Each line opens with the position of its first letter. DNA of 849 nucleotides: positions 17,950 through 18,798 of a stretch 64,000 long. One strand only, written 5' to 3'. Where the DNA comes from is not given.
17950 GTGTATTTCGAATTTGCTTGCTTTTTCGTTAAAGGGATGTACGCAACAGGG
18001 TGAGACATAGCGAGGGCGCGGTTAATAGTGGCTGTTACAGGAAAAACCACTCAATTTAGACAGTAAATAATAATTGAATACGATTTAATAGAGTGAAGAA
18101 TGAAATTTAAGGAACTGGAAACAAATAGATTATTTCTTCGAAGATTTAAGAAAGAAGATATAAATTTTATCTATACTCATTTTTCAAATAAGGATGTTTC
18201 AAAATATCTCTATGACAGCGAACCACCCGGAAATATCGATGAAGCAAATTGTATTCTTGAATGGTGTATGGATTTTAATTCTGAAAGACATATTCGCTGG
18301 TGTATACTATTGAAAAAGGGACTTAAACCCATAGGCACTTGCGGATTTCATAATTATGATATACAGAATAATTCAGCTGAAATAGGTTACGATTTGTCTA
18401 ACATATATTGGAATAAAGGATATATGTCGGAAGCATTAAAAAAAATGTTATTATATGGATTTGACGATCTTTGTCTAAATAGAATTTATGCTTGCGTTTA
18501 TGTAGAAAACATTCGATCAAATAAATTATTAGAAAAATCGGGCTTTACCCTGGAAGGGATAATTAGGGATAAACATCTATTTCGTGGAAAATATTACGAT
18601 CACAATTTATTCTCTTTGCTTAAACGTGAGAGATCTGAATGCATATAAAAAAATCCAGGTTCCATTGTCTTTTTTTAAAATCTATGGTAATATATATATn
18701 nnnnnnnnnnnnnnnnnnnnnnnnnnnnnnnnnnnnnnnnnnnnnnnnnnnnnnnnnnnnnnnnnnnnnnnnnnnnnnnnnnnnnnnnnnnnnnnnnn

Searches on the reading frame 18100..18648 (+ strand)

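Call 8: search_protein_families(library=pfam, proteins=[window:18100-18648:+], max_evalue=0.001)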
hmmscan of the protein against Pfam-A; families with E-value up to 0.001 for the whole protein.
window:18100-18648:+ (182 aa): 3 families
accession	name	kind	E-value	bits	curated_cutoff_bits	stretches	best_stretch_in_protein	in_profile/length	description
PF13302.13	Acetyltransf_3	-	2.3e-28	100.1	25.4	1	10-150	1-138/138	Acetyltransferase (GNAT) domain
PF00583.31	Acetyltransf_1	-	1.9e-09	38.2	20.7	1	52-149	24-116/116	Acetyltransferase (GNAT) family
PF13420.13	Acetyltransf_4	-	1.8e-08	35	24.3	1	78-169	61-154/155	Acetyltransferase (GNAT) domain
